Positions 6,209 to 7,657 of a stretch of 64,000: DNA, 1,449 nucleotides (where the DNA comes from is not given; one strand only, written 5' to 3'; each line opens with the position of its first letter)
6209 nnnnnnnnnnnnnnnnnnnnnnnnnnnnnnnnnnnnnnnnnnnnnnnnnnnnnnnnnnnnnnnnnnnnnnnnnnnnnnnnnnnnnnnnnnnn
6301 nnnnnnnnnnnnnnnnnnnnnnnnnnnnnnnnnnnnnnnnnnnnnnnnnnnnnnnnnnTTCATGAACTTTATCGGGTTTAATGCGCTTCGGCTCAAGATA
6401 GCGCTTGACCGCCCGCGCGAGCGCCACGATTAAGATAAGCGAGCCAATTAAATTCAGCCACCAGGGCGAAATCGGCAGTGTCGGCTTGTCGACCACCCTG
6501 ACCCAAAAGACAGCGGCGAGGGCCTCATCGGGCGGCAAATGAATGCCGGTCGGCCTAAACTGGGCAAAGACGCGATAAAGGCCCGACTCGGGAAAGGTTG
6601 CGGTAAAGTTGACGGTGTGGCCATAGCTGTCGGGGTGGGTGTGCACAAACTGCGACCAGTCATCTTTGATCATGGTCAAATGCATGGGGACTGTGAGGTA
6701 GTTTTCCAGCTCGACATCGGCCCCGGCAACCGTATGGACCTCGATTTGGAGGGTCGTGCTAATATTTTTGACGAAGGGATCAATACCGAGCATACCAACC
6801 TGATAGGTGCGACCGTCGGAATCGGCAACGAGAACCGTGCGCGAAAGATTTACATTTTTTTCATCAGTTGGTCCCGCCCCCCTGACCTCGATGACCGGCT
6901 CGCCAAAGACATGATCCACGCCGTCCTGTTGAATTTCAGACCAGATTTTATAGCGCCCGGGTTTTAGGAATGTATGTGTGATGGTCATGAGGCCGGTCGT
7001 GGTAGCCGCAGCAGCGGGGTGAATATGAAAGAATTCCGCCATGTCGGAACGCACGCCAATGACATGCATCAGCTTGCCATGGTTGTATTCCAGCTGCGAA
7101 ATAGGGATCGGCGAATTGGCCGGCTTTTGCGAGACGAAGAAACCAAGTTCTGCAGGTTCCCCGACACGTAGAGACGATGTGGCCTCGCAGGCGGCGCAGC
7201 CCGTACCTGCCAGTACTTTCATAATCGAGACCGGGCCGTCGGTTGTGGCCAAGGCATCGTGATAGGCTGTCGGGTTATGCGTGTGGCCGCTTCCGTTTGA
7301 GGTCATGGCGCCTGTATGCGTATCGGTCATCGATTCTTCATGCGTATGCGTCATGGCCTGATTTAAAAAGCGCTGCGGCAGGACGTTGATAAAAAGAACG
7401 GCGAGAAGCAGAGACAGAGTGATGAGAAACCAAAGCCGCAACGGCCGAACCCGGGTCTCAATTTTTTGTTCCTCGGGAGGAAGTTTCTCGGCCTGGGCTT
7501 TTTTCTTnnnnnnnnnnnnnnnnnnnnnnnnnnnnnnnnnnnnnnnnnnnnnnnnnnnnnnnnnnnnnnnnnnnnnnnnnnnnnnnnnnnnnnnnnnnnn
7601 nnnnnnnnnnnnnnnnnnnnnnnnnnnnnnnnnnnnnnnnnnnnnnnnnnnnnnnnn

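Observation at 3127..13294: A 10-kb copper-handling and thiol-redox supercluster with an unusual CcdA plus His/Met-rich CxxC fusion protein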

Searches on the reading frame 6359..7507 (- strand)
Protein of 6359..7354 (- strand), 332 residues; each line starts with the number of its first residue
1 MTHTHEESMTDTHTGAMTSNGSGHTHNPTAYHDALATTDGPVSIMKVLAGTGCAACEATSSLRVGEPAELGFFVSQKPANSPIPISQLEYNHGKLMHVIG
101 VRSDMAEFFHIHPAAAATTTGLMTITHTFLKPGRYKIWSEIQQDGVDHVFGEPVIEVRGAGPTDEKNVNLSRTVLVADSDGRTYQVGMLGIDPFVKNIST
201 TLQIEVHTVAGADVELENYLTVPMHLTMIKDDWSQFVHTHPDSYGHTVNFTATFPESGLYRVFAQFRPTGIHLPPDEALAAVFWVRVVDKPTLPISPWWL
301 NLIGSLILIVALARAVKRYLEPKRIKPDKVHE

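Call 7: search_protein_families(library=pfam, proteins=[window:6359-7354:-], max_evalue=10)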
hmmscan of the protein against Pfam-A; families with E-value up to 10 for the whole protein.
seq(332 aa): 1 family
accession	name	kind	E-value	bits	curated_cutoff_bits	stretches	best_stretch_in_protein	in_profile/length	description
PF16627.10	BRX_assoc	-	1.2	9.8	27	1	4-37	24-57/70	Unstructured region between BRX_N and BRX domain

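Call 8: find_homologous_proteins(query=window:6359-7354:-, max_evalue=0.001)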
Query seq(332 aa) (332 aa): 70 proteins with E <= 0.001 among 5187 candidates.
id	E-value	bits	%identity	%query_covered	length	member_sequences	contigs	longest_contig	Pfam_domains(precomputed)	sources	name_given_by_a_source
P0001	1.8e-80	289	47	92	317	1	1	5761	-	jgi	jgi:hypothetical protein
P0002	1.7e-74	269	45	81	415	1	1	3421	-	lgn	-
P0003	2.8e-74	269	46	79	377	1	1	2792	-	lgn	-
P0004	5.6e-74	268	42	95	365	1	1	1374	-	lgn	-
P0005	9.3e-74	267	39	99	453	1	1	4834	-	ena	-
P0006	1.0e-73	267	42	93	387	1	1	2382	-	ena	-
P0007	1.4e-73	266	38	99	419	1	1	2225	-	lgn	-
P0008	1.7e-73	266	41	97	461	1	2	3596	-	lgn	-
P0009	2.6e-73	265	41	96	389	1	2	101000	-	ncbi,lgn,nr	ncbi:MAG: hypothetical protein HY007_00515 [Candidatus Sungbacteria bacterium]|nr:hypothetical prote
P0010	5.6e-73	264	43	84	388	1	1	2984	-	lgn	-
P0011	3.2e-72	262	41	98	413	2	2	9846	-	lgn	-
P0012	3.9e-72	262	45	78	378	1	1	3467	-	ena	-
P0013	7.4e-72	261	39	97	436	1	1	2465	-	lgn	-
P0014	7.7e-72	261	42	81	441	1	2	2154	-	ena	-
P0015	1.0e-71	260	47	79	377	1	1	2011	-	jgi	-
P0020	1.3e-70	257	42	83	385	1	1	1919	PF13115.12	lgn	-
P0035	3.8e-68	249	41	97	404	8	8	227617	-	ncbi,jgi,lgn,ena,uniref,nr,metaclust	ncbi:MAG: hypothetical protein A3J55_00500 [Candidatus Ryanbacteria bacterium RIFCSPHIGHO2_02_FULL_4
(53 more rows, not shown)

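Call 11: find_encoding_contigs(protein=P0035, flank=10000, max_places=3)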
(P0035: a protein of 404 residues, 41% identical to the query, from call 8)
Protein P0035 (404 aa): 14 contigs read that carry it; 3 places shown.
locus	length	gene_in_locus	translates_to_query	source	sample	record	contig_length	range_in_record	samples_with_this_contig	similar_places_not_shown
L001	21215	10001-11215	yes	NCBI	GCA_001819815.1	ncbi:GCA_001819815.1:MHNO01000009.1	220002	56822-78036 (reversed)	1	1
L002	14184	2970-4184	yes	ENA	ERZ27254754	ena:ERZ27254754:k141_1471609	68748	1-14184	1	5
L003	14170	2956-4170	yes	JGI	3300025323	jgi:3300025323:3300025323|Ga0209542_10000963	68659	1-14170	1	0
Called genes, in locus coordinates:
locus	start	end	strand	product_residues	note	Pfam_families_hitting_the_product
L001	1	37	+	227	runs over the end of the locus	PF02463:SMC_N (faint), PF00005:ABC_tran, PF13304:AAA_21 (faint)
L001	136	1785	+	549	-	PF01565:FAD_binding_4, PF02913:FAD-oxidase_C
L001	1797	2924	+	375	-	PF05496:RuvB_N, PF01078:Mg_chelatase (faint), PF00004:AAA, PF07728:AAA_5 (weak), PF16193:AAA_assoc_2, PF12002:MgsA_C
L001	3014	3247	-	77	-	PF00462:Glutaredoxin, PF13417:GST_N_3 (weak)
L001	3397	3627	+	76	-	PF04070:DUF378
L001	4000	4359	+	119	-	PF04020:Phage_holin_4_2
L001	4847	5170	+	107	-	PF05038:Cytochrom_B558a (weak)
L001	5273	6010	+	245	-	PF10648:Gmad2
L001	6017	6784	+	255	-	PF12705:PDDEXK_1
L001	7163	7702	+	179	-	-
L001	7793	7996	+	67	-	-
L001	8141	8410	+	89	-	PF13192:Thioredoxin_3 (weak)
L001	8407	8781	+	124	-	-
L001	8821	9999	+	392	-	PF02683:DsbD_TM (weak)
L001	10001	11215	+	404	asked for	-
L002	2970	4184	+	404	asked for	-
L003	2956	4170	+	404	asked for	-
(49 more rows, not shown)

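Call 12: find_encoding_contigs(protein=P0009, flank=10000, max_places=2)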
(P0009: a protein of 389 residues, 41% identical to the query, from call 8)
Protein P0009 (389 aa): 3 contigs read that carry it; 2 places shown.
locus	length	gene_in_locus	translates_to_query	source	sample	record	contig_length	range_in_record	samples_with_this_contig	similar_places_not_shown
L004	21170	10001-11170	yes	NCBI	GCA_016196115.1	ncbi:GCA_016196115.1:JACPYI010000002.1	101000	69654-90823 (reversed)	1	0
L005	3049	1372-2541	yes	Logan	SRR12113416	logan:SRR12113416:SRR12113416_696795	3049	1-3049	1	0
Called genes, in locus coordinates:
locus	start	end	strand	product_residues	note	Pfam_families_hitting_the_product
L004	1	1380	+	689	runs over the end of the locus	PF17854:FtsK_alpha, PF01580:FtsK_SpoIIIE, PF09397:FtsK_gamma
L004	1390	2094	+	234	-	PF13413:HTH_25, PF09136:Glucodextran_B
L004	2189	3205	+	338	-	PF00154:RecA_N, PF08423:Rad51, PF06745:ATPase (faint), PF01637:ATPase_2 (faint), PF27531:MT3502_N (weak), PF21096:RecA_C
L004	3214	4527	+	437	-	PF01225:Mur_ligase, PF08245:Mur_ligase_M, PF02875:Mur_ligase_C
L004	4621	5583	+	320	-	PF01018:GTP1_OBG, PF01926:MMR_HSR1, PF02421:FeoB_N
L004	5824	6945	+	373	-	PF13742:tRNA_anti_2, PF01336:tRNA_anti-codon (faint), PF02601:Exonuc_VII_L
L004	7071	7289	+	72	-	PF02609:Exonuc_VII_S (weak)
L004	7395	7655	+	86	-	PF13192:Thioredoxin_3 (faint)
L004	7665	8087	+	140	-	PF01909:NTP_transf_2, PF18765:Polbeta, PF22600:MTPAP-like_central (weak)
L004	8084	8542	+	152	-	PF01934:HepT-like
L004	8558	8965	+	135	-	-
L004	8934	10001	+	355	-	PF02683:DsbD_TM (weak)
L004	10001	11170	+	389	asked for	-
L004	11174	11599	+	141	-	PF13473:Cupredoxin_1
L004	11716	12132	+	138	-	PF11967:RecO_N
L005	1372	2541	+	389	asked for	-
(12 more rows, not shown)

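Call 23: find_related_loci(query=A1, collection=genome_contigs, flank=10000)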
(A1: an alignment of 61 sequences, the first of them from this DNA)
Query A1 (383 aa) in genome_contigs; peptide patterns used: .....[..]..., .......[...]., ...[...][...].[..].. (x = any residue, [..] = any of these).
88 stretches matched a pattern; 66 encode a relative of the query (tblastn E <= 1e-3); 66 distinct loci.
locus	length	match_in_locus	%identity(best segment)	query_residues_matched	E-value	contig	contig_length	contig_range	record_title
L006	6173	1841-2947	42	10-371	1e-86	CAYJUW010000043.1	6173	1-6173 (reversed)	MAG TPA_asm: uncultured Candidatus Saccharibacteria bacterium isolate ERP125453_co1_301 genome assembly, contig: NODE_16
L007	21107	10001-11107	42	10-377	6e-86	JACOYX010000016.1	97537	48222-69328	MAG: Candidatus Sungiibacteriota bacterium isolate NC_groundwater_190_Ag_S-0.1um_45_12 S4_GD2017_2_S1_scaffold_406, whol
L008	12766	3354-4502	41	1-371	3e-85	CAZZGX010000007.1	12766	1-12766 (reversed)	MAG TPA_asm: uncultured Candidatus Saccharibacteria bacterium isolate binchicken_co203_608 genome assembly, contig: k141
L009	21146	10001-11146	40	12-378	1e-84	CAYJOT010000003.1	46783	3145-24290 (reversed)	MAG TPA_asm: uncultured Candidatus Saccharibacteria bacterium isolate ERP125453_co1_108 genome assembly, contig: NODE_55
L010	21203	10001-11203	40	10-376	5e-84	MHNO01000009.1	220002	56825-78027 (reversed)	MAG: Candidatus Ryanbacteria bacterium RIFCSPHIGHO2_02_FULL_45_17b rifcsphigho2_02_scaffold_343, whole genome shotgun se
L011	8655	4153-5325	40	15-376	3e-84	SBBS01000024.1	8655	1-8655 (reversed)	MAG: bacterium isolate Bin_46_1 Hy_contig15321, whole genome shotgun sequence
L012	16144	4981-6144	40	13-374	3e-83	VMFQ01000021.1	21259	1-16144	MAG: Parcubacteria group bacterium Gr01-1014_33 G01um101433_scaffold_1564, whole genome shotgun sequence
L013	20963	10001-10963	42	70-381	2e-82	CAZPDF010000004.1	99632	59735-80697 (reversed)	MAG TPA_asm: uncultured Candidatus Saccharibacteria bacterium isolate SRP178908_co1_311 genome assembly, contig: NODE_88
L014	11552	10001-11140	37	1-374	4e-82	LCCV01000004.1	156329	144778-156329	MAG: Parcubacteria group bacterium GW2011_GWA2_42_14 UV01_C0004, whole genome shotgun sequence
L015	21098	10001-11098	40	9-375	4e-82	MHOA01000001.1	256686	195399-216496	MAG: Candidatus Ryanbacteria bacterium RIFCSPLOWO2_12_FULL_44_26 rifcsplowo2_12_scaffold_107, whole genome shotgun seque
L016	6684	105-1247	39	11-374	1e-81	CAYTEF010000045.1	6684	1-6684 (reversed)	MAG TPA_asm: uncultured Candidatus Saccharibacteria bacterium isolate SRP178908_co2_71 genome assembly, contig: NODE_827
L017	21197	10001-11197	40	16-374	2e-81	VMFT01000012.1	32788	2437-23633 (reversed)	MAG: Parcubacteria group bacterium Gr01-1014_29 G01um101429_scaffold_424, whole genome shotgun sequence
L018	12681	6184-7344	39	1-380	6e-81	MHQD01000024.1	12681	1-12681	MAG: Candidatus Sungbacteria bacterium RIFCSPHIGHO2_01_FULL_50_25 rifcsphigho2_01_scaffold_39263, whole genome shotgun s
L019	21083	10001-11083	41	12-371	2e-80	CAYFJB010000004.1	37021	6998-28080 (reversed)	MAG TPA_asm: uncultured Candidatus Saccharibacteria bacterium isolate ERP013524_co1_131 genome assembly, contig: NODE_17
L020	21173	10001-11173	40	1-371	8e-81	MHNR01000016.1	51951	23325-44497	MAG: Candidatus Ryanbacteria bacterium RIFCSPHIGHO2_02_FULL_48_12 rifcsphigho2_02_scaffold_3615, whole genome shotgun se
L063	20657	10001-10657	37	114-338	1e-46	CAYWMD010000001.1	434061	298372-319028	MAG TPA_asm: uncultured Bifidobacteriaceae bacterium isolate SRP292972_co2_226 genome assembly, contig: NODE_7_length_43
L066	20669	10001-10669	34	110-338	1e-36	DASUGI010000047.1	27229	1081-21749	MAG TPA_asm: Verrucomicrobiia bacterium isolate SMAG_U1401 k141_1541806, whole genome shotgun sequence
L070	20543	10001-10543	27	125-340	8e-13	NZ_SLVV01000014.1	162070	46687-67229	Mesobacillus foraminis strain CV53 Ga0310590_114, whole genome shotgun sequence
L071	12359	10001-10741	22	50-321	3e-9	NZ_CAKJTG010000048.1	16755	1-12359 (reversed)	Pseudoneobacillus rhizosphaerae strain CIP 111885, whole genome shotgun sequence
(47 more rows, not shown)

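Call 27: predict_structure(alignment_id=A1)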
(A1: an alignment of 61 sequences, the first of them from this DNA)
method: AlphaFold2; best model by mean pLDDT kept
length: 383 residues; sequences in the alignment: 61
mean_pLDDT: 89.1   pTM: 0.74
mean pLDDT of the five models: 89.1, 88.2, 87.7, 87.1, 86.3
residues with pLDDT >= 90: 284; 70-90: 52; 50-70: 23; < 50: 24
segments of 3 or more residues with pLDDT < 50: 53-73
pLDDT, mean of each block of 10 residues (from residue 1): 79 85 93 94 80 47 42 64 97 93 55 89 98 97 97 98 97 97 98 97 97 97 97 97 92 97 97 97 98 94 97 98 97 98 82 95 96 73 55
secondary structure, 60 per line:
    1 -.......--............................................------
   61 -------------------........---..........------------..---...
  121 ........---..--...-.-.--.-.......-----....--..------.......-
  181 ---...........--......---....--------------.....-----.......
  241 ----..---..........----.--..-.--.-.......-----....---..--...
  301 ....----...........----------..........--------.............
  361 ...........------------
elements in order: H2-8 H11-54 E80-84 E91-100 E118-128 E147-153 E159-162 E173-179 E184-194 E197-202 E206-209 E224-228 E234-240 E250-259 E275-281 E287-290 E298-304 E309-319 E330-339 H348-371

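Call 37: search_protein_families(library=pfam, proteins=[L070:9884-10588:+, L071:9842-10762:+, L063:9683-10711:+, L066:9665-10681:+], max_evalue=0.01)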
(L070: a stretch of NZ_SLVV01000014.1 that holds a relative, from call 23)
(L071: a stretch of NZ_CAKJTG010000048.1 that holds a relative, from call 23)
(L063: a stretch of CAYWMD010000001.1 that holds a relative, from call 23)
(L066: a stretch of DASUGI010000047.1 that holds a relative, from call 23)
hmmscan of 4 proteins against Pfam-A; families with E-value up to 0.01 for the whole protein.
L070:9884-10588:+ (235 aa): 0 families

L071:9842-10762:+ (307 aa): 1 family
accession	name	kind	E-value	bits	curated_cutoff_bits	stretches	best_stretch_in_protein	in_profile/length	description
PF12685.13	SpoIIIAH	-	0.0017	18.7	30.6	1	11-86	3-68/191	SpoIIIAH-like protein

L063:9683-10711:+ (343 aa): 0 families

L066:9665-10681:+ (339 aa): 0 families

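Call 53: search_protein_families(library=pfam, alignment_id=A1, max_evalue=1)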
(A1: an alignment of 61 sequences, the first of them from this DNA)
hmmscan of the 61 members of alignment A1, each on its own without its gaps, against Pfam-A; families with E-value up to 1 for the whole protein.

A. member 1, seq(383 aa): 0 families

B. families by the number of members that match (of 61 scanned): 30 families (the first 25 are shown)
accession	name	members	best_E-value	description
PF13115.11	YtkA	15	9.6e-06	YtkA-like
PF25275.1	Golvesin_C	5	0.049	Golvesin C-terminal domain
PF01292.26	Ni_hydr_CYTB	3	0.017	Prokaryotic cytochrome b561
PF06781.17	CrgA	3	0.092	Cell division protein CrgA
PF06899.16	WzyE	2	0.05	WzyE protein, O-antigen assembly polymerase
PF00801.26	PKD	2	0.093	PKD domain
PF05656.20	DUF805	2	0.38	Protein of unknown function (DUF805)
PF15013.11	CCSMST1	2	0.59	CCSMST1 family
PF18347.7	DUF5606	1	0.0048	Domain of unknown function (DUF5606)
PF04932.20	Wzy_C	1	0.022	O-Antigen ligase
PF15206.11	FAM209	1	0.026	FAM209 family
PF07977.19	FabA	1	0.027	FabA-like domain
PF04971.17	Phage_holin_2_1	1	0.033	Bacteriophage P21 holin S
PF04335.19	VirB8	1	0.045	VirB8 protein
PF03509.19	Connexin50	1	0.061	Gap junction alpha-8 protein (Cx50)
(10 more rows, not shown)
